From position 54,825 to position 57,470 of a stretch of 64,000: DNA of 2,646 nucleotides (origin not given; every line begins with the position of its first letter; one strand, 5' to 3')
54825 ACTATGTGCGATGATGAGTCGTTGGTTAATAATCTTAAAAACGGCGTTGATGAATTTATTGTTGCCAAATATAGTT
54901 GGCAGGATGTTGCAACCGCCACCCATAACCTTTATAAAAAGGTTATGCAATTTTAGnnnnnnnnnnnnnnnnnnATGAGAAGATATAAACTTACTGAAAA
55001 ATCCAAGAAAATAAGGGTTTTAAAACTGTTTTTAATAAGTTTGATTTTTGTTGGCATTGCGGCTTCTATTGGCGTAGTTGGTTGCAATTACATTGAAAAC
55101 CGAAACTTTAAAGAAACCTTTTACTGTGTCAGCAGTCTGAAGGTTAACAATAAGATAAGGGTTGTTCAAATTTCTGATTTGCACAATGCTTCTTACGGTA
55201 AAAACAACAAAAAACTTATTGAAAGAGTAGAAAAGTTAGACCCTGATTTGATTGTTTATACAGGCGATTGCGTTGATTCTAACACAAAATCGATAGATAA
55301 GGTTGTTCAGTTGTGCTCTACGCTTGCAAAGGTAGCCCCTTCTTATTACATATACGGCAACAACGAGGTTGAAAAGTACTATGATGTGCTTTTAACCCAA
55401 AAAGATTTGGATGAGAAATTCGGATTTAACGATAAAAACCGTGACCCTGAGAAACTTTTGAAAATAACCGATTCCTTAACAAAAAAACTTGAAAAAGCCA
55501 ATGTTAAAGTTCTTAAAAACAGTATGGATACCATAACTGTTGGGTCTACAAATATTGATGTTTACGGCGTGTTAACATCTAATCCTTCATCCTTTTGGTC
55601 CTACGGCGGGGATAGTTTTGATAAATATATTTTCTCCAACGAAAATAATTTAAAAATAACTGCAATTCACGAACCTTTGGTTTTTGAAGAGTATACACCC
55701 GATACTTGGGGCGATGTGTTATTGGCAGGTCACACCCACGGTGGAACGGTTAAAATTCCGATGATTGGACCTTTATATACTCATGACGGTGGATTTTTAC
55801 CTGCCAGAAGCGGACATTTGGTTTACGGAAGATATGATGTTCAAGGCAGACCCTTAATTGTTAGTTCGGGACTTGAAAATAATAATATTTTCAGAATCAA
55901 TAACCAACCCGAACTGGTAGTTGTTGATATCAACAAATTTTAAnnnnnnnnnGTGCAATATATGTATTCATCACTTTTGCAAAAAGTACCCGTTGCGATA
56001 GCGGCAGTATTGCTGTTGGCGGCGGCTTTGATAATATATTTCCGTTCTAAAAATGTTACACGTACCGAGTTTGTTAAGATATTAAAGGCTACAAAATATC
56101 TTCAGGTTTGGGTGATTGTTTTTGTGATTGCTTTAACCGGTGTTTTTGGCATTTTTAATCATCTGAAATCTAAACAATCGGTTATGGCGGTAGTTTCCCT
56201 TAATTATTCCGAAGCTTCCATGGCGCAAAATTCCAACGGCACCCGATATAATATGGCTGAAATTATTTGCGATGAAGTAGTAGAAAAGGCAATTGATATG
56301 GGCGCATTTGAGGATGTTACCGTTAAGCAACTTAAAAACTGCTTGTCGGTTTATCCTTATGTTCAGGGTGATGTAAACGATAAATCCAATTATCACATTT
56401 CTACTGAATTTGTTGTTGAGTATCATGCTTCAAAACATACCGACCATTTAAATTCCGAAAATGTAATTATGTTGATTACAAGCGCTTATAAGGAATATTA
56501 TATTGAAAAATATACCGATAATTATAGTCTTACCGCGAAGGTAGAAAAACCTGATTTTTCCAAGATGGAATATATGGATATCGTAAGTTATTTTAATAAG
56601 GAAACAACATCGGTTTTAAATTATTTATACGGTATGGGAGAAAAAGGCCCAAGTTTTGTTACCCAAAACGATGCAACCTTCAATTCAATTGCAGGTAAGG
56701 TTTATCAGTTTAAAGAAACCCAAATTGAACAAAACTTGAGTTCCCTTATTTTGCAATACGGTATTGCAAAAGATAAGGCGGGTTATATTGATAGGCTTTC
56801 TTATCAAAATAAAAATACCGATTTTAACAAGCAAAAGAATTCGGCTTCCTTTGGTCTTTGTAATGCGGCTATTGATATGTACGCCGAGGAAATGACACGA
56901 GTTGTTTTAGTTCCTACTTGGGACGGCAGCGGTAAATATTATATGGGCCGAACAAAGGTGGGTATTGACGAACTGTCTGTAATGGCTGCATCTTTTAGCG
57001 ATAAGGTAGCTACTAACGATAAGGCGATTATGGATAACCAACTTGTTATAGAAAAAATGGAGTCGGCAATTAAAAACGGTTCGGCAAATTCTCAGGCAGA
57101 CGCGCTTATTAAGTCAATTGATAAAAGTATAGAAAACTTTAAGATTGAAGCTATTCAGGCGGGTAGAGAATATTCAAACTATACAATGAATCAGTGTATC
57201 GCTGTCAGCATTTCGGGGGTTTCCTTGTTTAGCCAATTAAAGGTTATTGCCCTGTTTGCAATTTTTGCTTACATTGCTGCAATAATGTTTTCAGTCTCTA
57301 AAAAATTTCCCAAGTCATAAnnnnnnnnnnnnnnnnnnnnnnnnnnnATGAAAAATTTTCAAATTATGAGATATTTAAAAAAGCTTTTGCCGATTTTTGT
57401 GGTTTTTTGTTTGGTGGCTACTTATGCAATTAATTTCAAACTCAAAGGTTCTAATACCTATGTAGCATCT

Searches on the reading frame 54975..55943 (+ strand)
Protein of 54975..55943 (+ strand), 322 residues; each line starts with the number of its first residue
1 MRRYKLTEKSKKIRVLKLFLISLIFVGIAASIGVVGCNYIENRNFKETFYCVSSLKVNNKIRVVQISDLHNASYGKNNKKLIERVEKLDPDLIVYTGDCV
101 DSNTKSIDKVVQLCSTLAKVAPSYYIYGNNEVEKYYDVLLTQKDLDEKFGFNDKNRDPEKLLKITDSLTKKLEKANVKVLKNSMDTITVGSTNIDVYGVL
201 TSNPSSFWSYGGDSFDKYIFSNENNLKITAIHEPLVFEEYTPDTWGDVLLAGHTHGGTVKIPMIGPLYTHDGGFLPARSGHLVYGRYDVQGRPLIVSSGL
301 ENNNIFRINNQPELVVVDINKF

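Call 4: search_protein_families(library=pfam, proteins=[window:54975-55943:+], max_evalue=0.001)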
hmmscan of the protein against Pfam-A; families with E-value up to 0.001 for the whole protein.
window:54975-55943:+ (322 aa): 2 families
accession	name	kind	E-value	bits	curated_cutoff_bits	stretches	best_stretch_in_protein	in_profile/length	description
PF00149.33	Metallophos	-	3.5e-10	41.1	21.5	1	61-256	1-190/191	Calcineurin-like phosphoesterase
PF12850.12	Metallophos_2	-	5.9e-07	30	27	1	62-138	2-60/154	Calcineurin-like phosphoesterase superfamily domain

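Call 7: search_protein_families(library=ncbifam, proteins=[window:54975-55943:+], max_evalue=0.01)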
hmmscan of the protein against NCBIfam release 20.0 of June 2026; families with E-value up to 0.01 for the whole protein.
window:54975-55943:+ (322 aa): 3 families
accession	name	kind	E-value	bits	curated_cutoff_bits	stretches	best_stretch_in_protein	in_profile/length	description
NF008460.0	PRK11340.1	equivalog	4.1e-18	65.8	188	1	23-319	11-270/271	phosphodiesterase YaeI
NF033458.1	lipid_A_LpxG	equivalog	1.2e-16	60.9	350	2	58-135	42-122/321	UDP-2,3-diacylglucosamine diphosphatase LpxG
TIGR00040.1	yfcE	subfamily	0.00079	19.5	56.25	0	62-141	2-64/158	YfcE family phosphodiesterase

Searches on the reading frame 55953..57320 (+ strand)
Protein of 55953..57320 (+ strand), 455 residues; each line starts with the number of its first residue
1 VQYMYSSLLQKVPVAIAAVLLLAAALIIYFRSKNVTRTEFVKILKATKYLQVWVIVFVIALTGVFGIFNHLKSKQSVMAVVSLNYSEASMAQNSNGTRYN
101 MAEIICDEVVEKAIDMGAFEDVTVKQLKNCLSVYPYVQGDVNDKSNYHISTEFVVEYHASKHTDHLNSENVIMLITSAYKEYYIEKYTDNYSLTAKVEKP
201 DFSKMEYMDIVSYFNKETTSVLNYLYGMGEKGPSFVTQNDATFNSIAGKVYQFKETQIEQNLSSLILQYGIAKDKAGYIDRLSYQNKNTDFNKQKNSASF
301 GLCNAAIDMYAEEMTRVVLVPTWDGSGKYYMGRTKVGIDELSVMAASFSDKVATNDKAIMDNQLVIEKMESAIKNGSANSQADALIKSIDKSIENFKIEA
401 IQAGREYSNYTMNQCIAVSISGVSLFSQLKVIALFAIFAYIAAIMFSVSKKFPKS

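Call 5: search_protein_families(library=pfam, proteins=[window:55953-57320:+], max_evalue=0.001)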
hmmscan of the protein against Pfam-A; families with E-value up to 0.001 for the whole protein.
window:55953-57320:+ (455 aa): 0 families

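Call 7: search_protein_families(library=ncbifam, proteins=[window:55953-57320:+], max_evalue=0.01)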
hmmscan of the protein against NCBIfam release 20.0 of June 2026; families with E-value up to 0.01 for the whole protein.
window:55953-57320:+ (455 aa): 0 families

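Call 17: search_protein_families(library=pfam, proteins=[window:55953-57320:+], max_evalue=10)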
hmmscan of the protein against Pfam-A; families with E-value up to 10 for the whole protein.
window:55953-57320:+ (455 aa): 4 families
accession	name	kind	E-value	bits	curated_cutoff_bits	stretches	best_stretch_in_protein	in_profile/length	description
PF12049.13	DUF3531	-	0.031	14.7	25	1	28-132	15-114/143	Protein of unknown function (DUF3531)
PF04932.20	Wzy_C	-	0.058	13.6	31.7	1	16-106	20-92/149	O-Antigen ligase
PF19609.4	DUF6114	-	2.3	9.3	27.9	1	13-91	9-81/106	Family of unknown function (DUF6114)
PF05279.16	Asp-B-Hydro_N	-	4.4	7.8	23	1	419-447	6-34/66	Aspartyl beta-hydroxylase N-terminal region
